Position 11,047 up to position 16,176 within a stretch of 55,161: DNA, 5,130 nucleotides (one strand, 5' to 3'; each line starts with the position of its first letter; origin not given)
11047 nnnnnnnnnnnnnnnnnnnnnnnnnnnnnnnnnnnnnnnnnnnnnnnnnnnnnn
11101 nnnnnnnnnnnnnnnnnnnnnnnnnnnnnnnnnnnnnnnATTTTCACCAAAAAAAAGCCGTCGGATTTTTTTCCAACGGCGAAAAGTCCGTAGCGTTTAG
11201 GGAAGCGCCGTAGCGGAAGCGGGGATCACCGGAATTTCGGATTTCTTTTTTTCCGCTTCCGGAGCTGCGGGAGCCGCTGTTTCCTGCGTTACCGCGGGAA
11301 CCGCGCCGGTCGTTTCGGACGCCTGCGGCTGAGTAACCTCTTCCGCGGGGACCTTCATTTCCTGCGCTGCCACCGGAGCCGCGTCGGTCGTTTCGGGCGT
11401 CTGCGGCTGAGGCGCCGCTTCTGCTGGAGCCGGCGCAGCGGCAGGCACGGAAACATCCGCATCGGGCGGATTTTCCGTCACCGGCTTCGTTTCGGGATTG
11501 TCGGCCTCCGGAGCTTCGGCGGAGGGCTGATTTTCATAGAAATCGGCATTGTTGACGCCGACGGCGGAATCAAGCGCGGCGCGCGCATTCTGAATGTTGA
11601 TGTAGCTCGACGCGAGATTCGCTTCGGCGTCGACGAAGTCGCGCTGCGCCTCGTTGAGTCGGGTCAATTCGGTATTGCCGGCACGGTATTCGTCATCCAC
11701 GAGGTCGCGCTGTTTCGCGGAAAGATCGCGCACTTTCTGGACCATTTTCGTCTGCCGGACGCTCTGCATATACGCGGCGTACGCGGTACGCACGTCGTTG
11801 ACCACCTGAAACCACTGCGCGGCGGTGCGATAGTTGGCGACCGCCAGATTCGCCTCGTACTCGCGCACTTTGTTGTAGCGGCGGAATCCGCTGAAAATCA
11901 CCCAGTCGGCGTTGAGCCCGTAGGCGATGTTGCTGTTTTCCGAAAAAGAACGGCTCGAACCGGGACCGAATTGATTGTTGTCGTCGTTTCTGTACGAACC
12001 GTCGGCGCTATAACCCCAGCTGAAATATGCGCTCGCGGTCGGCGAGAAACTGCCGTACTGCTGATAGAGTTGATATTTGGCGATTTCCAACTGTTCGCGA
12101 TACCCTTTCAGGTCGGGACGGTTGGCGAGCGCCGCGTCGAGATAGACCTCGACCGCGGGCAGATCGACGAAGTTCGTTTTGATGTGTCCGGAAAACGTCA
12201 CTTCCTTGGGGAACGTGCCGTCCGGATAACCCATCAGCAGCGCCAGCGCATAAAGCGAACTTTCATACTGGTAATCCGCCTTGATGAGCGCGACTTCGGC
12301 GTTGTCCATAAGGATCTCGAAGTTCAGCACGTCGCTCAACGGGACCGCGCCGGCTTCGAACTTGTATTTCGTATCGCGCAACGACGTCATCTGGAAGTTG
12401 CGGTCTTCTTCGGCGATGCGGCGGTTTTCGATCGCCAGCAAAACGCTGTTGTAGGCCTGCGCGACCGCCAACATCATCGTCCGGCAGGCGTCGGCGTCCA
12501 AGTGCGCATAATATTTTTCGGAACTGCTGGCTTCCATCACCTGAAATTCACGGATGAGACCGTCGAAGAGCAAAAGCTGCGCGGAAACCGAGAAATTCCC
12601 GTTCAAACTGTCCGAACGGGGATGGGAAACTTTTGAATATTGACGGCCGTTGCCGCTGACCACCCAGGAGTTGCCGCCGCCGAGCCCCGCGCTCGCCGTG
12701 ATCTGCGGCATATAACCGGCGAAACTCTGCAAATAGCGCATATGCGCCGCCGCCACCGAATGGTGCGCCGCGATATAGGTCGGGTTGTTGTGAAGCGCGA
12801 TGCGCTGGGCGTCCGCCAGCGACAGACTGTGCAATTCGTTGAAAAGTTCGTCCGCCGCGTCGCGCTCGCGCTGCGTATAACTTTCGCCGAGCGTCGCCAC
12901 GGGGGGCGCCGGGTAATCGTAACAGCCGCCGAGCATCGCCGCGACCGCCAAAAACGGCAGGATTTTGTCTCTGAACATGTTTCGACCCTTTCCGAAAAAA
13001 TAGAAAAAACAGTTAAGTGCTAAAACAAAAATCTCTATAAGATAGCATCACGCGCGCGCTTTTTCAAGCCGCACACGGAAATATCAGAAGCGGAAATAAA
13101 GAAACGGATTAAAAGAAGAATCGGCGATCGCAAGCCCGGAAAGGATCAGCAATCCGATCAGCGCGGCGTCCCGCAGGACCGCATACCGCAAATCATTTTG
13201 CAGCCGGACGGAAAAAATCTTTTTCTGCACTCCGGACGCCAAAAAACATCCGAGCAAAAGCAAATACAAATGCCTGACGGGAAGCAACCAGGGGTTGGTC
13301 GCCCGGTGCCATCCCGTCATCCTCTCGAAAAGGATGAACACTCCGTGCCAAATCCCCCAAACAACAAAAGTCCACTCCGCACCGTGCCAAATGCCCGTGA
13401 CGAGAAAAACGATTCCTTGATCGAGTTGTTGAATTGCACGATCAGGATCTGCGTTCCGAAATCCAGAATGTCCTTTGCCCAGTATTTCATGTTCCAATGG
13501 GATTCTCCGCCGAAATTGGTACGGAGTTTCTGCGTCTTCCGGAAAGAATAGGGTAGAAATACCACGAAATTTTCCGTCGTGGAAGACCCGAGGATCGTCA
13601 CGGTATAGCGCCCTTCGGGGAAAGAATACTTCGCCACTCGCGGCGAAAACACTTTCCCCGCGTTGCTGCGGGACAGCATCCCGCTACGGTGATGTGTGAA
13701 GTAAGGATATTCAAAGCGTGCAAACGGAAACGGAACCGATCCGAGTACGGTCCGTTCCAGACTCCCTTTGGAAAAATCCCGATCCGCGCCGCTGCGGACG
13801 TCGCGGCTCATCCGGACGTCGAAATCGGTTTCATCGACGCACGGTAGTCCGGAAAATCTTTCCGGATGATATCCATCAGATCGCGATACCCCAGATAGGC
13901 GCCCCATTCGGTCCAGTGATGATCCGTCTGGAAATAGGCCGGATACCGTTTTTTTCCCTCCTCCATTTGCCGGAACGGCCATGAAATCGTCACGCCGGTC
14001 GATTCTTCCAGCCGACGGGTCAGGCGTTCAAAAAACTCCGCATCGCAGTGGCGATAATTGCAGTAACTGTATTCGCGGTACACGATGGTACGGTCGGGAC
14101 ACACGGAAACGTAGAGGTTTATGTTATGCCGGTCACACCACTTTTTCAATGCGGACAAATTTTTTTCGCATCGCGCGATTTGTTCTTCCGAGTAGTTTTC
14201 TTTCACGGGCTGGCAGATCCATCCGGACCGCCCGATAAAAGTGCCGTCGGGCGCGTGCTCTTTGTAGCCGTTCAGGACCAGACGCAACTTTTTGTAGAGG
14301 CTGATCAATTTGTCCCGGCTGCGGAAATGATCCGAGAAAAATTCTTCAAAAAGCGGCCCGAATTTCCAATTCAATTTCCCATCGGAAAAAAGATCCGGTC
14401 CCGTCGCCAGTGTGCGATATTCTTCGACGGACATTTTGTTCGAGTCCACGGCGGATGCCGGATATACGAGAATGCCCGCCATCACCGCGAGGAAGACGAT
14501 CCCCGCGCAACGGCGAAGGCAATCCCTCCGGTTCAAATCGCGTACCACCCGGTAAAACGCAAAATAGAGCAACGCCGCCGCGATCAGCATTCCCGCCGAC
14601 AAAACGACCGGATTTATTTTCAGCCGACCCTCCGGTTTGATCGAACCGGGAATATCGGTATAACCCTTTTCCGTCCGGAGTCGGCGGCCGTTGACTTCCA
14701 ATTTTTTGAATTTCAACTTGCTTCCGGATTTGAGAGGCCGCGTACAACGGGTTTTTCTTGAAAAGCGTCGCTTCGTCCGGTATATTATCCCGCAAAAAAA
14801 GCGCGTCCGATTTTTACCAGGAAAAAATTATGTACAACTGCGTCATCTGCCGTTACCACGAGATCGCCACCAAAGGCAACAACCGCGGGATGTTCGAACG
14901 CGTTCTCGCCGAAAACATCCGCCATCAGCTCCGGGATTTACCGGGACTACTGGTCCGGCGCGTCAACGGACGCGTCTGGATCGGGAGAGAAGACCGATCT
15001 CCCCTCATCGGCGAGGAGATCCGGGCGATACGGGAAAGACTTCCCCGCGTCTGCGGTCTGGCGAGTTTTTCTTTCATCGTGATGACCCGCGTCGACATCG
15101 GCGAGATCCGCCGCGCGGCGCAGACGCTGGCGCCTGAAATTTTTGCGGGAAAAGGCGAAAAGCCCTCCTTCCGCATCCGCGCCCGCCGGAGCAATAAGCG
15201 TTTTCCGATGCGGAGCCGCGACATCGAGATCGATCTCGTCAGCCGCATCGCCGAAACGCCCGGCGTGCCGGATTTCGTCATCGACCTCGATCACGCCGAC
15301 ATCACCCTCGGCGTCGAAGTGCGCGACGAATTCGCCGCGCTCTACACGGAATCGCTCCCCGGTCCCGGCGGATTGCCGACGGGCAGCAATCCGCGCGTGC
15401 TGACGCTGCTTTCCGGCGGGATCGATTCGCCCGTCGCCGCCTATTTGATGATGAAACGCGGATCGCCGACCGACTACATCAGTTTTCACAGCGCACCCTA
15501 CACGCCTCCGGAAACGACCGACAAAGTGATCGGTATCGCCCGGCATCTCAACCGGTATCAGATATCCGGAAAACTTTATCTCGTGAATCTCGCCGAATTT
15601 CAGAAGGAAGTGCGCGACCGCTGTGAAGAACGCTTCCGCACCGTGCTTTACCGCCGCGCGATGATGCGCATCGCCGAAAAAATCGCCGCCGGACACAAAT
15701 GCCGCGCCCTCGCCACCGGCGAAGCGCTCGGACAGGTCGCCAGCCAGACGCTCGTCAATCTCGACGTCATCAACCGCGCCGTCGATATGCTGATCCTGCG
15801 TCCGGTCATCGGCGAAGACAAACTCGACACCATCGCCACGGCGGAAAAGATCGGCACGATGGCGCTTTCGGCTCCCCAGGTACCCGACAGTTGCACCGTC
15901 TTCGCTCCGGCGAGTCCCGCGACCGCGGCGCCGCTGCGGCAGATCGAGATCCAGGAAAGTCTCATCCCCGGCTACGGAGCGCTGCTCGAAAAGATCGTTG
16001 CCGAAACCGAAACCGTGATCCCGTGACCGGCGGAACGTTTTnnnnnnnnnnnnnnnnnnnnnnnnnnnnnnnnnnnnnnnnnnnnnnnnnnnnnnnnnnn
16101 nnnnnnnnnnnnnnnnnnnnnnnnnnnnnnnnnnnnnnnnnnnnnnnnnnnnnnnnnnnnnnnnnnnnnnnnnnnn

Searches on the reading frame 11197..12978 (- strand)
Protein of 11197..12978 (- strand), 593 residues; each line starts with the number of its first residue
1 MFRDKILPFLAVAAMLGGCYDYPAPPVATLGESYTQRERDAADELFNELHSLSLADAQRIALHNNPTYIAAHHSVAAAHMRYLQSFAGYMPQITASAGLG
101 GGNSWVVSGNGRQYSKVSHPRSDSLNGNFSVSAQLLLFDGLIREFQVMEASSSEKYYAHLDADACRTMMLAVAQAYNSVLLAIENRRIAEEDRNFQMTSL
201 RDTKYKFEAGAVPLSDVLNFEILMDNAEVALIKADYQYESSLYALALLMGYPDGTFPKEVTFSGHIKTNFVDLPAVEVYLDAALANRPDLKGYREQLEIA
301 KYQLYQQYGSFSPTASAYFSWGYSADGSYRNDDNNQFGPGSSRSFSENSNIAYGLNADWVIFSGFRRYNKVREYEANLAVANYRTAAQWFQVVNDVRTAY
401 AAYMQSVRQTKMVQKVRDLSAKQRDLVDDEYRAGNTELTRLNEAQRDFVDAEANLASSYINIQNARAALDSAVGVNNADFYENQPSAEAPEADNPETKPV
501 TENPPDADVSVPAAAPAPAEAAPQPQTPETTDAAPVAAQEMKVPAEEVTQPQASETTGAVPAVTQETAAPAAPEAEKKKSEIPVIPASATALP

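Call 3: search_protein_families(library=pfam, proteins=[window:11197-12978:-], max_evalue=0.01)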
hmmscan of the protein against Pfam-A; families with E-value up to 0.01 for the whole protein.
window:11197-12978:- (593 aa): 1 family
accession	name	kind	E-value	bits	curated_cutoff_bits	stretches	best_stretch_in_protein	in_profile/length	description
PF02321.23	OEP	-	2.4e-50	171.4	22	2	280-474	5-187/187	Outer membrane efflux protein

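Call 4: search_protein_families(library=ncbifam, proteins=[window:11197-12978:-], max_evalue=0.01)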
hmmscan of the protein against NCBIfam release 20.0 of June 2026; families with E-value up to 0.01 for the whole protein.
window:11197-12978:- (593 aa): 3 families
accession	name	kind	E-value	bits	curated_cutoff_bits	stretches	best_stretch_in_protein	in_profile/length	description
TIGR01844.1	type_I_sec_TolC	subfamily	1e-35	123.6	225.15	1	51-485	2-409/414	TolC family outer membrane protein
TIGR01845.1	outer_NodT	subfamily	3.4e-15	55.8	210.05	1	54-474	59-458/460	efflux transporter outer membrane subunit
NF007002.0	PRK09465.1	equivalog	4.8e-10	38.6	495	1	55-479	27-430/460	outer membrane channel protein TolC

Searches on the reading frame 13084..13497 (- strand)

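Call 74: search_protein_families(library=pfam, proteins=[window:13084-13497:-], max_evalue=0.001)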
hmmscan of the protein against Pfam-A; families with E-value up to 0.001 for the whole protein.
window:13084-13497:- (137 aa): 1 family
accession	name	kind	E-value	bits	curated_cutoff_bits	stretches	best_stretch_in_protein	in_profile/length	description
PF03062.24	MBOAT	-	0.00016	21.5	27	1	27-60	263-296/337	MBOAT, membrane-bound O-acyltransferase family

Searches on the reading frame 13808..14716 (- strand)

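Call 74: search_protein_families(library=pfam, proteins=[window:13808-14716:-], max_evalue=0.001)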
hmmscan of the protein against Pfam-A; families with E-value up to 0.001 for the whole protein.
window:13808-14716:- (302 aa): 2 families
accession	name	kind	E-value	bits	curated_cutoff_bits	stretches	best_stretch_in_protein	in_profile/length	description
PF16822.11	ALGX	-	8.7e-13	49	26.5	1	162-290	4-135/268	SGNH hydrolase-like domain, acetyltransferase AlgX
PF14286.12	DHHW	-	3.3e-05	23.7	25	1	260-282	235-257/385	DHHW protein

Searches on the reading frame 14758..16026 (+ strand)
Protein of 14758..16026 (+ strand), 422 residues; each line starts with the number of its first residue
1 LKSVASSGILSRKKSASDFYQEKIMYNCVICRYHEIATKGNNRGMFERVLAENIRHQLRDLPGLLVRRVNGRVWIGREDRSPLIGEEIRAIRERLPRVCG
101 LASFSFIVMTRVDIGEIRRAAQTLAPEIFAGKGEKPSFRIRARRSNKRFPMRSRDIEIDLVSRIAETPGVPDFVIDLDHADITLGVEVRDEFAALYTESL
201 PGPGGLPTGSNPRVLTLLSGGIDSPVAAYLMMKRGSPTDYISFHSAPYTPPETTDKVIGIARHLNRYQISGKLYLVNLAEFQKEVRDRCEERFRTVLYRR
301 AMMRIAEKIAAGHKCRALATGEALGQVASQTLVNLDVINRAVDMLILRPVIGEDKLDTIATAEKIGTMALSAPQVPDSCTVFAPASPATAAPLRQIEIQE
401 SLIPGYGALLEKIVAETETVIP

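Call 74: search_protein_families(library=pfam, proteins=[window:14758-16026:+], max_evalue=0.001)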
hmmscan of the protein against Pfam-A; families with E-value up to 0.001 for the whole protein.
window:14758-16026:+ (422 aa): 3 families
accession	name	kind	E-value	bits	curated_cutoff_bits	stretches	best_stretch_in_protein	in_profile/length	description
PF02568.20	ThiI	-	2.1e-63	213.9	20.5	1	210-401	2-193/197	Thiamine biosynthesis protein (ThiI)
PF22025.1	ThiI_fer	-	4.9e-16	59.4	25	1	29-105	2-72/72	ThiI ferredoxin-like domain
PF02926.22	THUMP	-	1.3e-10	42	20.6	1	113-197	3-83/84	THUMP domain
